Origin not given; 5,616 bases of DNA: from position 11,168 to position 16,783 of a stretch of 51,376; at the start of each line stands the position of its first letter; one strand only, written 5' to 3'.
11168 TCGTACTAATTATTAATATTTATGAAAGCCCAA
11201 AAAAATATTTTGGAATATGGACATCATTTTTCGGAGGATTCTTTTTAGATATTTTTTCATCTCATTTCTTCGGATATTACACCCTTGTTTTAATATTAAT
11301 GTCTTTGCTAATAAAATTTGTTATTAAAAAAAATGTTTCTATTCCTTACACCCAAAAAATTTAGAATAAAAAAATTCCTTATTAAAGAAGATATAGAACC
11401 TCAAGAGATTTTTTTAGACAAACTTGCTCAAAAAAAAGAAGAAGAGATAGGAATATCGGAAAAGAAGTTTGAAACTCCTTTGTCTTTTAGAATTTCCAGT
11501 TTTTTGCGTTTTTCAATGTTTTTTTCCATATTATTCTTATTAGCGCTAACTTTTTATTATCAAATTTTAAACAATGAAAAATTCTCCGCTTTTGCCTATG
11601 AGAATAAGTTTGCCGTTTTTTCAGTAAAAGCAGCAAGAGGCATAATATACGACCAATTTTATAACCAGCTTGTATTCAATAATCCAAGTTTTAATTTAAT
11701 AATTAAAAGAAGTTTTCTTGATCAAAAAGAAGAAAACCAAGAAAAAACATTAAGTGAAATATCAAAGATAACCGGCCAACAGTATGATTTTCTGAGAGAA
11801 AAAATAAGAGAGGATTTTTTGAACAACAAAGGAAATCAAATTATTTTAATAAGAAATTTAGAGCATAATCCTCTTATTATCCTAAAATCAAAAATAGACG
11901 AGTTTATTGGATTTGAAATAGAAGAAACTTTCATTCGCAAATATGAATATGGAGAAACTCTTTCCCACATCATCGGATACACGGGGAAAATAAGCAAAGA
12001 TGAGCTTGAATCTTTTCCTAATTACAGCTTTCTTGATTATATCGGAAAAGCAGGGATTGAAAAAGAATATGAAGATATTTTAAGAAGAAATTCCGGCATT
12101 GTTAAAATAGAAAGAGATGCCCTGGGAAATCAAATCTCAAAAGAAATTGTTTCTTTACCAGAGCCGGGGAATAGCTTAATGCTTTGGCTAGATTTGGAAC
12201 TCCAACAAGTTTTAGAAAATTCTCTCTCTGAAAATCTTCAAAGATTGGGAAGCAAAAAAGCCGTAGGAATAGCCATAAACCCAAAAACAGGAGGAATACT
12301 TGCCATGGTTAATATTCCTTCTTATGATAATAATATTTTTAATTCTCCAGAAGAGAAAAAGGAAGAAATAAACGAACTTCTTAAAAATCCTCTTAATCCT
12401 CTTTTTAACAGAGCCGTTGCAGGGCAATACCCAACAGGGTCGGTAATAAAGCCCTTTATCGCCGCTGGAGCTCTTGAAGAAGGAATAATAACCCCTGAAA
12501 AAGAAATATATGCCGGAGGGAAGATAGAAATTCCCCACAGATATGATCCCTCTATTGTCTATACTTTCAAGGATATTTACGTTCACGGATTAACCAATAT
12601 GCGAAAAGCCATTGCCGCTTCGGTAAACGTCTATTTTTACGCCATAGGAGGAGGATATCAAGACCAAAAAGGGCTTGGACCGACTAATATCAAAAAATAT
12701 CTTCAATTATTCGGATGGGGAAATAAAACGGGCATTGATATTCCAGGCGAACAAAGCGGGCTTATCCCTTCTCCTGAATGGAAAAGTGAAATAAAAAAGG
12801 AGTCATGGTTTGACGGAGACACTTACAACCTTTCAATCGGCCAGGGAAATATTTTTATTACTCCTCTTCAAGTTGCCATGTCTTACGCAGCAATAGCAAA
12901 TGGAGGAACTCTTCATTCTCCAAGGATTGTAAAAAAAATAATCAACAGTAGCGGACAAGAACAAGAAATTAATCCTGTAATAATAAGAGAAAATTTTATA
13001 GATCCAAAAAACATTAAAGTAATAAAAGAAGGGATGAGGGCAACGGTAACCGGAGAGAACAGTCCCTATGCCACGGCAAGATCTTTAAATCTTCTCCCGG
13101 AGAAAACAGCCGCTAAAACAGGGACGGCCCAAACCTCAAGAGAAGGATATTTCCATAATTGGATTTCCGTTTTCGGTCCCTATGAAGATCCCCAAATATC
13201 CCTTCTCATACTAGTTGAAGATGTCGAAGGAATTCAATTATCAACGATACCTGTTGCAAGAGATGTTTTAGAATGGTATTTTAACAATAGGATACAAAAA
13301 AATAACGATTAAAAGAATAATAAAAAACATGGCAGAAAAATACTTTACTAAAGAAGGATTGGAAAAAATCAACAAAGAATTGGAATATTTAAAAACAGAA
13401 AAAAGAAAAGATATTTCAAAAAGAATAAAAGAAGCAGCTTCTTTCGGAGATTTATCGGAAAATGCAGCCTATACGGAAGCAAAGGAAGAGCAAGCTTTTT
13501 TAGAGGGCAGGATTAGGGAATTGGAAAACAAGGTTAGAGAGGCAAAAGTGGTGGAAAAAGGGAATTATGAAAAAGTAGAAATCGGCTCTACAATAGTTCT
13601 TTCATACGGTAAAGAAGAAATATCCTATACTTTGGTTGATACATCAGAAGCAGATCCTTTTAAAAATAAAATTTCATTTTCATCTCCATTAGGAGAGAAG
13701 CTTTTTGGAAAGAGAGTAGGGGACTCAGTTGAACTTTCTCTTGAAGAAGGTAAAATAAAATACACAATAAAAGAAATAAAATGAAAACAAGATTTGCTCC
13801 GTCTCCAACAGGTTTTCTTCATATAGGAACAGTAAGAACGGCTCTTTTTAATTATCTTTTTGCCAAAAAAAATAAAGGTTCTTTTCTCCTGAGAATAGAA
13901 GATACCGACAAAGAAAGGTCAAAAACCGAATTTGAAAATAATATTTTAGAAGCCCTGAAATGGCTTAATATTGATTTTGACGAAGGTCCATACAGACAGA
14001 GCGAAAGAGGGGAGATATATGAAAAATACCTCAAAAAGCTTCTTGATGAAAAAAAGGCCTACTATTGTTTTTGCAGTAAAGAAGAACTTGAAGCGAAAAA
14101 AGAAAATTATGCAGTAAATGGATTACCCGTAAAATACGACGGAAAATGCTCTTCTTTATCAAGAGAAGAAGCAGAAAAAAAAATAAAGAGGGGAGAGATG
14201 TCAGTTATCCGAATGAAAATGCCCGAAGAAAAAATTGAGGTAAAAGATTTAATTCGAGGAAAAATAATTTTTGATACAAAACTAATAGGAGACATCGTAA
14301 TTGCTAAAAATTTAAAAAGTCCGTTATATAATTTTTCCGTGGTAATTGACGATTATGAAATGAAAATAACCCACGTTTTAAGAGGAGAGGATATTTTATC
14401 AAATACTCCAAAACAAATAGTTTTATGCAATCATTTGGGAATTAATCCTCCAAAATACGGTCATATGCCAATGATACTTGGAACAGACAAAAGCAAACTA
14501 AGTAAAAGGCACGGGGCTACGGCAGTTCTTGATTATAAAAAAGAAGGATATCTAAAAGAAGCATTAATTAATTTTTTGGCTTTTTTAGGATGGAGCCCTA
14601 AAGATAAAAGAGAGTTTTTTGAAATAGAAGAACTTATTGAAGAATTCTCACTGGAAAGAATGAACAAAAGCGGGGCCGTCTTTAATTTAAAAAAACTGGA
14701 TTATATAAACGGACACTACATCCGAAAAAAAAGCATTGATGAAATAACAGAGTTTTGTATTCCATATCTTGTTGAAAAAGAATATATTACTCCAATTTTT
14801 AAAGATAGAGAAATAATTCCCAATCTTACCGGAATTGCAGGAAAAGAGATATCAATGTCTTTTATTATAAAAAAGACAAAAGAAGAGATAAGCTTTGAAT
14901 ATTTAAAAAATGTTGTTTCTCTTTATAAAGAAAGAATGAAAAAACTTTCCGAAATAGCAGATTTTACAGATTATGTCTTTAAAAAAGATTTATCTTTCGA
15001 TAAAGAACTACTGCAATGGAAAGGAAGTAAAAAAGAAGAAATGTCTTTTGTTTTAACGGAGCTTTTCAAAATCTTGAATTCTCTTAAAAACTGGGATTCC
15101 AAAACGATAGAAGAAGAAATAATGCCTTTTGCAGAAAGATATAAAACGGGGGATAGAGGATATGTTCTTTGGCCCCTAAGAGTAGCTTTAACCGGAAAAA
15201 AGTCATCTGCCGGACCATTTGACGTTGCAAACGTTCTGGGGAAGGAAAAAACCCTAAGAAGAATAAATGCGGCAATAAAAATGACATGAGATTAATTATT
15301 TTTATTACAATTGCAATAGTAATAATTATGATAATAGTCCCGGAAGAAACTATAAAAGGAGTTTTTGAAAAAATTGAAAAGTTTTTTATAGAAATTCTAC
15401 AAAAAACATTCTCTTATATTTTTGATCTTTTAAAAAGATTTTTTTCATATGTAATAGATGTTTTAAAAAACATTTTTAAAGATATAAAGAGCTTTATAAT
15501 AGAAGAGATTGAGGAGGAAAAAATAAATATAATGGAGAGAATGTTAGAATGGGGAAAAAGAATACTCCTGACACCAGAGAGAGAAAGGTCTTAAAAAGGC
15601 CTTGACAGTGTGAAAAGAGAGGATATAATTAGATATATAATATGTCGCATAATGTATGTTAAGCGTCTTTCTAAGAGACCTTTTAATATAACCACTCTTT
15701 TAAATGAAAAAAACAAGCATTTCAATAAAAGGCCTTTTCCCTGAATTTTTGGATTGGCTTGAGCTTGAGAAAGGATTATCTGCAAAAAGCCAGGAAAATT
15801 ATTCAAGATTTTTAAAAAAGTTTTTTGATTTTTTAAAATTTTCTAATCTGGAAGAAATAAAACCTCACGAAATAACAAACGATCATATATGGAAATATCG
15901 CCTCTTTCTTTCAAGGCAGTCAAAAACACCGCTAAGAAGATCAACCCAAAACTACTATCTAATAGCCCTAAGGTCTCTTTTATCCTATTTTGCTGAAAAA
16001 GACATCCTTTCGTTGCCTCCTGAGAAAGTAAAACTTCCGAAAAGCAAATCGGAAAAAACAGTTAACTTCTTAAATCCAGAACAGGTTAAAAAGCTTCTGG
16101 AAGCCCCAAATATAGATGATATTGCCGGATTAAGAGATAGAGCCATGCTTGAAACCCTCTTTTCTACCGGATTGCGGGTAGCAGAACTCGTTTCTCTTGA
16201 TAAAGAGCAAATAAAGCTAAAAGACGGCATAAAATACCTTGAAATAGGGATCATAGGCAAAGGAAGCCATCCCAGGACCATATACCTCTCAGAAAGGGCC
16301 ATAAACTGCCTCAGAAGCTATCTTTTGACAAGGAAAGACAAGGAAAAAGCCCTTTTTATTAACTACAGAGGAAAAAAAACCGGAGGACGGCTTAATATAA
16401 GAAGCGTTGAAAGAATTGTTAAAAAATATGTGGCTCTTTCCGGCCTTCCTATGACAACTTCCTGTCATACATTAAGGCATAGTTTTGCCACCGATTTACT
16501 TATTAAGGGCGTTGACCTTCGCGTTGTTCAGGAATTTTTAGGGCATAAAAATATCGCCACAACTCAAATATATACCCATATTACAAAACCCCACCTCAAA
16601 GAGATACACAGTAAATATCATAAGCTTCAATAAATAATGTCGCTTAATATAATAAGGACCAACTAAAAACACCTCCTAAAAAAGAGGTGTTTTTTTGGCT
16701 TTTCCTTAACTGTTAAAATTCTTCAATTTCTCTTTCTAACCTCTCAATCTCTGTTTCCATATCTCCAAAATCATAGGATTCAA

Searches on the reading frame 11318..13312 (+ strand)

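Call 11: search_protein_families(library=pfam, proteins=[window:11318-13312:+], max_evalue=0.001)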
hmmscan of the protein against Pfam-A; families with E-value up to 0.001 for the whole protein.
window:11318-13312:+ (664 aa): 2 families
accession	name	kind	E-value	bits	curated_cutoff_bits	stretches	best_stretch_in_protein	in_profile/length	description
PF00905.27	Transpeptidase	-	6.9e-54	183.5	22.1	1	318-651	4-298/299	Penicillin binding protein transpeptidase domain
PF03717.20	PBP_dimer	-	6.7e-35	121.6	24.4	1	103-275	2-178/180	Penicillin-binding Protein dimerisation domain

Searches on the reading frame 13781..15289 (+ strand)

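Call 11: search_protein_families(library=pfam, proteins=[window:13781-15289:+], max_evalue=0.001)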
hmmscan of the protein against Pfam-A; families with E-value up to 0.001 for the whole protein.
window:13781-15289:+ (502 aa): 2 families
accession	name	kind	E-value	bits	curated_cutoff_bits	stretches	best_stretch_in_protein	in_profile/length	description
PF00749.27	tRNA-synt_1c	-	3e-107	358.6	23.4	1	2-307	3-313/314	tRNA synthetases class I (E and Q), catalytic domain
PF19269.4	Anticodon_2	-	1.9e-30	106.5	23.6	1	370-499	11-141/141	Anticodon binding domain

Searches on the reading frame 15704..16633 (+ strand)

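Call 11: search_protein_families(library=pfam, proteins=[window:15704-16633:+], max_evalue=0.001)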
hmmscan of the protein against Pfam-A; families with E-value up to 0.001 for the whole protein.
window:15704-16633:+ (309 aa): 4 families
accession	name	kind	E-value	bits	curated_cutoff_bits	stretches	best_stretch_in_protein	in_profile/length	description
PF00589.27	Phage_integrase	-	1.4e-41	142.6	27.1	1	122-295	2-170/172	Phage integrase family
PF02899.23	Phage_int_SAM_1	-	2.5e-10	40.9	22.3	1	14-95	3-78/83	Phage integrase, N-terminal SAM-like domain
PF13102.12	Phage_int_SAM_5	-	3.4e-08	34.2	22.3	1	14-106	8-92/98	Phage integrase SAM-like domain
PF13495.12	Phage_int_SAM_4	-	3.2e-07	31.1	27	1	14-101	4-83/85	Phage integrase, N-terminal SAM-like domain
